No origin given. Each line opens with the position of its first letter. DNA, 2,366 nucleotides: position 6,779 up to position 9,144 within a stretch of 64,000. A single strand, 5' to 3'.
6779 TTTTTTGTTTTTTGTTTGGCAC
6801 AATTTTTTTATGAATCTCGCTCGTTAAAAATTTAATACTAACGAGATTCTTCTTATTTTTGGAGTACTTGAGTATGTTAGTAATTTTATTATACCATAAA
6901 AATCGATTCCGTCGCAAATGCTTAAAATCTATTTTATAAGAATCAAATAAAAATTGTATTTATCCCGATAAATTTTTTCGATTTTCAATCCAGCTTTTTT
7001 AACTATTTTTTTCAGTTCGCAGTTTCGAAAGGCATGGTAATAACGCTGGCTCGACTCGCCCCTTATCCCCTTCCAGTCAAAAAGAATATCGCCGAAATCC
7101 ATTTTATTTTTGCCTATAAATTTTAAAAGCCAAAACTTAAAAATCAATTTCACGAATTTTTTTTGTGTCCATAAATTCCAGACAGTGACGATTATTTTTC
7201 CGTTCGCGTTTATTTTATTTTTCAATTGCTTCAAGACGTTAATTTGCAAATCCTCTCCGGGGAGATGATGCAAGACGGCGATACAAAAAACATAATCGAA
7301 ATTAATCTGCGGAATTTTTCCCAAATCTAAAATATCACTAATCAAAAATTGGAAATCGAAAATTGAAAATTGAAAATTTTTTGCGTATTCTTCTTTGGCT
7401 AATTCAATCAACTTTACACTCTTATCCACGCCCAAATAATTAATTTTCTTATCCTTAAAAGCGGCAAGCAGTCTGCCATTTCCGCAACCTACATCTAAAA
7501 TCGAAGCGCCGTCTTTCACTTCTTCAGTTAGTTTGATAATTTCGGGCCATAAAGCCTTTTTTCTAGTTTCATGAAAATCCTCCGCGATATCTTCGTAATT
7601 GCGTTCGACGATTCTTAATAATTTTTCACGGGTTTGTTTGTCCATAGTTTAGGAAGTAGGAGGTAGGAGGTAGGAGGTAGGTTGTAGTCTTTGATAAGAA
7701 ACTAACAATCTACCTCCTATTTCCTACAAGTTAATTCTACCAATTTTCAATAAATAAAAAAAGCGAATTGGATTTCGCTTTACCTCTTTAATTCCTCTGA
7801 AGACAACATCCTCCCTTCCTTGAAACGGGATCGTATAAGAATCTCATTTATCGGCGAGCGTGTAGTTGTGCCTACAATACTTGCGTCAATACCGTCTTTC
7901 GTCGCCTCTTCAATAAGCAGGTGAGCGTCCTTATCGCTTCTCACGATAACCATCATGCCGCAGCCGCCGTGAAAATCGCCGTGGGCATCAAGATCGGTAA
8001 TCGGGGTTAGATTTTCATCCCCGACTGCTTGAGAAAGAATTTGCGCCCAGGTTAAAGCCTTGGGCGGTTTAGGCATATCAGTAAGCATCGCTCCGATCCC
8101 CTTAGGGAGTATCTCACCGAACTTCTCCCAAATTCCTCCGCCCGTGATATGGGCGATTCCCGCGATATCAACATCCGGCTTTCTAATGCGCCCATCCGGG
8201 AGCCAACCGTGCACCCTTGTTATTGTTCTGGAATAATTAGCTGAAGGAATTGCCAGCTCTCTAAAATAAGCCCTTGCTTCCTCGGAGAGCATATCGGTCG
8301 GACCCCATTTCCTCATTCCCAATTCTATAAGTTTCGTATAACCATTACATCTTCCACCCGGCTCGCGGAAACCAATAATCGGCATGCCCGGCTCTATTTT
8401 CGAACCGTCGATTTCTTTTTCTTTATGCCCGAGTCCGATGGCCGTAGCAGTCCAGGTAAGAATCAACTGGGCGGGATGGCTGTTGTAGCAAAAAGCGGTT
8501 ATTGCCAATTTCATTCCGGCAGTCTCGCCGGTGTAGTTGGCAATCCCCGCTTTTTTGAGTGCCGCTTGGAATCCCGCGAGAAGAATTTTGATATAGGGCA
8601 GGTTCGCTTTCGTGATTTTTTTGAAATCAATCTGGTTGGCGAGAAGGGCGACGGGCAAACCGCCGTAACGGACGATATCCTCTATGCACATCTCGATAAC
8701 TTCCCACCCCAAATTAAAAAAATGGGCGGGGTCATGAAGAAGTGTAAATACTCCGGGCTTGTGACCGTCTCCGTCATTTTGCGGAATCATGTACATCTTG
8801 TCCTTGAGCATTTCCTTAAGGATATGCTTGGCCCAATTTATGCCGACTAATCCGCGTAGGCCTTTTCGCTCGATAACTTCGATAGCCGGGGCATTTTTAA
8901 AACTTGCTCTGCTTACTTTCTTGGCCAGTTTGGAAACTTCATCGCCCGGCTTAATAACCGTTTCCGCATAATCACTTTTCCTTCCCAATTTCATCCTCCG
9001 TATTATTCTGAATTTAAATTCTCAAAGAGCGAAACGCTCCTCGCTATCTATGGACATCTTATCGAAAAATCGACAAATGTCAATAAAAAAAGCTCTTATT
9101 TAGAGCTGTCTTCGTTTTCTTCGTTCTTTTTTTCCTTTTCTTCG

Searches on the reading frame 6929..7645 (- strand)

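Call 29: search_protein_families(library=pfam, proteins=[window:6929-7645:-], max_evalue=0.00001)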
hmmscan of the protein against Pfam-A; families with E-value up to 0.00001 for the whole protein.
window:6929-7645:- (238 aa): 6 families
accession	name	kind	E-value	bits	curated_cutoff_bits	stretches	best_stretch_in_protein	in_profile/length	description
PF13489.12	Methyltransf_23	-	6.8e-17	62.1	27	1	25-223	2-162/164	Methyltransferase domain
PF13847.12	Methyltransf_31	-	2.9e-16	59.9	27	1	44-157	2-113/145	Methyltransferase domain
PF08242.18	Methyltransf_12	-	8.4e-16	58.9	30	1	50-151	1-98/98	Methyltransferase domain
PF08241.18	Methyltransf_11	-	8.1e-14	52.5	21.2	1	50-152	1-94/95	Methyltransferase domain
PF13649.12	Methyltransf_25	-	8.6e-14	52.5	27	1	49-142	1-90/97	Methyltransferase domain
PF07021.18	MetW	-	7.9e-07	29.3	21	1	39-81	7-50/193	Methionine biosynthesis protein MetW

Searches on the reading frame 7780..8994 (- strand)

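Call 29: search_protein_families(library=pfam, proteins=[window:7780-8994:-], max_evalue=0.00001)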
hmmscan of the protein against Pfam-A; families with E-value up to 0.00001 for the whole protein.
window:7780-8994:- (404 aa): 2 families
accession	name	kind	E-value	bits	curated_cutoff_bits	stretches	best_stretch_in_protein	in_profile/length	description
PF02769.27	AIRS_C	-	7.9e-09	36.3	23.1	1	275-381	59-149/156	AIR synthase related protein, C-terminal domain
PF00586.29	AIRS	-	8.3e-06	26.6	24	0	83-160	29-96/112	AIR synthase related protein, N-terminal domain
